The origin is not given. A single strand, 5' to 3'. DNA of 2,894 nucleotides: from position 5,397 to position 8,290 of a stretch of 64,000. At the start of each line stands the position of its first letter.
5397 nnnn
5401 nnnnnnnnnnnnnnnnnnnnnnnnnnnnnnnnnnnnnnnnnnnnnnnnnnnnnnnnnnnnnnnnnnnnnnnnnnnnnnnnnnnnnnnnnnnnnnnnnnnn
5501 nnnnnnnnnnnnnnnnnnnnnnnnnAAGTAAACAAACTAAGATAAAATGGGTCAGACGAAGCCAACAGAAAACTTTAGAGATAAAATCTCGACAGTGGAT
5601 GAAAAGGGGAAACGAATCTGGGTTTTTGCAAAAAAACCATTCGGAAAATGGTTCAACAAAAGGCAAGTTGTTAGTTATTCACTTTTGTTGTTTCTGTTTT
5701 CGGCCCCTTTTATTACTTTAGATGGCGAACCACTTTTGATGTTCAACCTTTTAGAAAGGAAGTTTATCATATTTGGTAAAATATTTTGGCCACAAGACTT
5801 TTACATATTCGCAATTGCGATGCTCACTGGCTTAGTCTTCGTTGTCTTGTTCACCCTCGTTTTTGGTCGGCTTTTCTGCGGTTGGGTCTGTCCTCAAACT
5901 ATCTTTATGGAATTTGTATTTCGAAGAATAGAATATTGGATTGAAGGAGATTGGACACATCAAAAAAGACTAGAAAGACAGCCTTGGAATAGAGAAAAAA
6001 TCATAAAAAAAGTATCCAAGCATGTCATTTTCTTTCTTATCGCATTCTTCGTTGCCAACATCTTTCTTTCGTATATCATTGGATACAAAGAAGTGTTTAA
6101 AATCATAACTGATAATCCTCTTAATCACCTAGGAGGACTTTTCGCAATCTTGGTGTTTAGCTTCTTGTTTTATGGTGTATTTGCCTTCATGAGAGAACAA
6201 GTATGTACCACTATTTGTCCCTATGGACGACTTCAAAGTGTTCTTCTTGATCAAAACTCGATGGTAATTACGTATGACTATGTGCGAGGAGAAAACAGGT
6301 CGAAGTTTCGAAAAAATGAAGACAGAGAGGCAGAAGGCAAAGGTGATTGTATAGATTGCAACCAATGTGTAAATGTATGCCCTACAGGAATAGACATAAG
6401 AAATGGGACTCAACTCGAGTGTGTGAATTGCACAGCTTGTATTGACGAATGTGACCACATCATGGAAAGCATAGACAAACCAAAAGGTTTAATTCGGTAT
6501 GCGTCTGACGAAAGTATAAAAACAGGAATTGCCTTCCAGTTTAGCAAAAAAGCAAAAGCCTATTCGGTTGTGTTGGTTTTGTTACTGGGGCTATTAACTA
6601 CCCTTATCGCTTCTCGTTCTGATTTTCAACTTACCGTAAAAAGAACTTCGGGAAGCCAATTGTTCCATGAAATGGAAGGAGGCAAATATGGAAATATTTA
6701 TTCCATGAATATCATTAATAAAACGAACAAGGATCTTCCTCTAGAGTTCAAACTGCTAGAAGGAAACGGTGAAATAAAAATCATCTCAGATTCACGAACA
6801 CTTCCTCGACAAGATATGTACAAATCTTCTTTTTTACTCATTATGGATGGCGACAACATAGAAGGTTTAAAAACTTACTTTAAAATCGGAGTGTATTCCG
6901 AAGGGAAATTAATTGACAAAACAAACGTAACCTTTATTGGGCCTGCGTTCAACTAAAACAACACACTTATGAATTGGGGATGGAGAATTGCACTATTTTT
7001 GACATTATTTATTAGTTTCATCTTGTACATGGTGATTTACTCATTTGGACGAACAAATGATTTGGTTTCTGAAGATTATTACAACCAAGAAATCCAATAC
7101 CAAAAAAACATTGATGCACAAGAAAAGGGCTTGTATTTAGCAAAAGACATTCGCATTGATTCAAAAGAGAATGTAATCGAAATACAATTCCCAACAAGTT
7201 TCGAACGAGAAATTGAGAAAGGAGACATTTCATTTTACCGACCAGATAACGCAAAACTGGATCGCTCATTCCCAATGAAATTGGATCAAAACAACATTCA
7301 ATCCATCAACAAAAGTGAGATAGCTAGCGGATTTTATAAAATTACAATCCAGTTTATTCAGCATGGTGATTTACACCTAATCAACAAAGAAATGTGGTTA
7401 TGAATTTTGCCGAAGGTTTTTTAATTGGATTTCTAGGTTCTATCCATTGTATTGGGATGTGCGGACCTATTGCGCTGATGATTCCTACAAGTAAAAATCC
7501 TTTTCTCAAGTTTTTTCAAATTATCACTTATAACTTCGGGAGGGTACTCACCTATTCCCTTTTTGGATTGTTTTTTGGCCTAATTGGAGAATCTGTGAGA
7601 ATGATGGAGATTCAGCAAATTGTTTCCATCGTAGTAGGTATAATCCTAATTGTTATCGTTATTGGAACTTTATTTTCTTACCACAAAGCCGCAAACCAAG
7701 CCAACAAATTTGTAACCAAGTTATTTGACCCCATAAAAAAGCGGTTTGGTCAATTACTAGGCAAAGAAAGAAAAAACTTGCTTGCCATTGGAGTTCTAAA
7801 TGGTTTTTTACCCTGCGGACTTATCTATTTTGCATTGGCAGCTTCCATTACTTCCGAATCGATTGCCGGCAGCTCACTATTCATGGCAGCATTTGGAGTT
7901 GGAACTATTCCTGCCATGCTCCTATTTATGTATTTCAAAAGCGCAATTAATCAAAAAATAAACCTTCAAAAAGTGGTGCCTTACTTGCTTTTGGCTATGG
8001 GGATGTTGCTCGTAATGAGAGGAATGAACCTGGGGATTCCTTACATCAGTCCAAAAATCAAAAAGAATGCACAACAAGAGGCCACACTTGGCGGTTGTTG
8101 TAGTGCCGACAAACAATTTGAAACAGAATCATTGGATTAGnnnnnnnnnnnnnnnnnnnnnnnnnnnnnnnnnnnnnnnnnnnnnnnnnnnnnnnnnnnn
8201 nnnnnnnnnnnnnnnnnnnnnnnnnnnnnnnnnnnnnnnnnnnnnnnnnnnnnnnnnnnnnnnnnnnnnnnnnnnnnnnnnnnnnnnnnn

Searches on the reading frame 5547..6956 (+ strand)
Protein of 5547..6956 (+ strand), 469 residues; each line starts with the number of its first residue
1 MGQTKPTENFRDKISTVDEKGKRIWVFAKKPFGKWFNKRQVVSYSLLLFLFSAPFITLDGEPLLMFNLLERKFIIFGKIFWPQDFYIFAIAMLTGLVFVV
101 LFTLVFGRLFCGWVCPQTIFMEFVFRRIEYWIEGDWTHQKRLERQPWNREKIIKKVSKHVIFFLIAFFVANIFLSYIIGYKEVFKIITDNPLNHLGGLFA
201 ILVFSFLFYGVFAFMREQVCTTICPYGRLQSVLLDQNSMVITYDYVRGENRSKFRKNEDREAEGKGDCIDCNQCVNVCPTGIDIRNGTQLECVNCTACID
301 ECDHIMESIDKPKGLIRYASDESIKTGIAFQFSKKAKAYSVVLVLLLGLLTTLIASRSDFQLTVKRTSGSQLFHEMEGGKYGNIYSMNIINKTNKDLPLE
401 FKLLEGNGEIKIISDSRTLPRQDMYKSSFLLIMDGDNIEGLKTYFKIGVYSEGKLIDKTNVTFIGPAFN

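Call 4: search_protein_families(library=pfam, proteins=[window:5547-6956:+], max_evalue=0.01)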
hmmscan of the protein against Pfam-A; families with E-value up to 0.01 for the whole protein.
window:5547-6956:+ (469 aa): 12 families
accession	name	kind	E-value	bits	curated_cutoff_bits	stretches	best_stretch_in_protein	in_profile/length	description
PF13746.11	Fer4_18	-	5.6e-42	143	27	1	215-320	1-113/114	4Fe-4S dicluster domain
PF12801.12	Fer4_5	-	1.4e-13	51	22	1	89-131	2-40/48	4Fe-4S binding domain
PF11614.14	FixG_C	-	3.3e-13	50.3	25.6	1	351-466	2-119/119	IG-like fold at C-terminal of FixG, putative oxidoreductase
PF13187.11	Fer4_9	-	2.7e-08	34.1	27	1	220-281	8-50/52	4Fe-4S dicluster domain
PF13484.11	Fer4_16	-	1.9e-07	32.2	30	1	219-280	7-65/66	4Fe-4S double cluster binding domain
PF13534.11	Fer4_17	-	3.3e-07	31.2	22.2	1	219-283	7-61/61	4Fe-4S dicluster domain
PF13237.11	Fer4_10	-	1.7e-06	28.3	25.5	2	219-279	14-53/53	4Fe-4S dicluster domain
PF12838.12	Fer4_7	-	2.6e-06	28.2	27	1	220-282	8-52/52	4Fe-4S dicluster domain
PF13183.11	Fer4_8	-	2.8e-06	28.2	27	1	219-282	10-68/68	4Fe-4S dicluster domain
PF12800.12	Fer4_4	-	0.00058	20.4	24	0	267-281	3-17/17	4Fe-4S binding domain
PF12837.12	Fer4_6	-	0.00058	20.1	25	1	268-281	9-22/24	4Fe-4S binding domain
PF00037.32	Fer4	-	0.0012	19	21.1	1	267-281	7-21/24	4Fe-4S binding domain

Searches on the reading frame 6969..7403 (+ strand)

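Call 4: search_protein_families(library=pfam, proteins=[window:6969-7403:+], max_evalue=0.01)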
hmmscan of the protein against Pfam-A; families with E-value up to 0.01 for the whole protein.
window:6969-7403:+ (144 aa): 1 family
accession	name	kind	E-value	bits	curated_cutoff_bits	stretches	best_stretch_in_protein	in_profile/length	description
PF05751.16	FixH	-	2.1e-19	70.4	23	1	2-133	3-140/150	FixH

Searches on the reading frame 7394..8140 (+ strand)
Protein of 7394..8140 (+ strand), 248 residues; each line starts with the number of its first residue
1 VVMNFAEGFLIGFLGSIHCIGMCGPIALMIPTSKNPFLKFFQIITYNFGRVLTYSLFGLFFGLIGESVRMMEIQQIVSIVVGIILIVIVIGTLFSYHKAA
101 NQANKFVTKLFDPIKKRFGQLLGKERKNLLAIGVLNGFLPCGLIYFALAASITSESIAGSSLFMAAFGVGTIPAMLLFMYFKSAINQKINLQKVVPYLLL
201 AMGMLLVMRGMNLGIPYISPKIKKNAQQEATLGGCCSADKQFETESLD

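Call 4: search_protein_families(library=pfam, proteins=[window:7394-8140:+], max_evalue=0.01)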
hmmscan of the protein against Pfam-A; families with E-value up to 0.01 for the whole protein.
window:7394-8140:+ (248 aa): 3 families
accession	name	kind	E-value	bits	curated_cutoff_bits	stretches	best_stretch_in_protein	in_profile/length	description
PF13386.12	DsbD_2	-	7.2e-49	166.8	24.9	1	9-204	3-198/199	Cytochrome C biogenesis protein transmembrane region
PF19762.4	DUF6249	-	0.00011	22.5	33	1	78-172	6-97/104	Domain of unknown function (DUF6249)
PF02673.24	BacA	-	0.0059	16.8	33.4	0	161-210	82-131/257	Bacitracin resistance protein BacA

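Call 7: search_protein_families(library=ncbifam, proteins=[window:7394-8140:+], max_evalue=0.01)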
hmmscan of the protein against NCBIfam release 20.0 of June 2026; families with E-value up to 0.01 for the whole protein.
window:7394-8140:+ (248 aa): 1 family
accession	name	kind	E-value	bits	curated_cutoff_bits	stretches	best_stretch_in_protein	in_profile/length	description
NF001393.0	PRK00281.2-4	equivalog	0.0054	16.2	284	1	146-208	68-130/266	undecaprenyl-diphosphate phosphatase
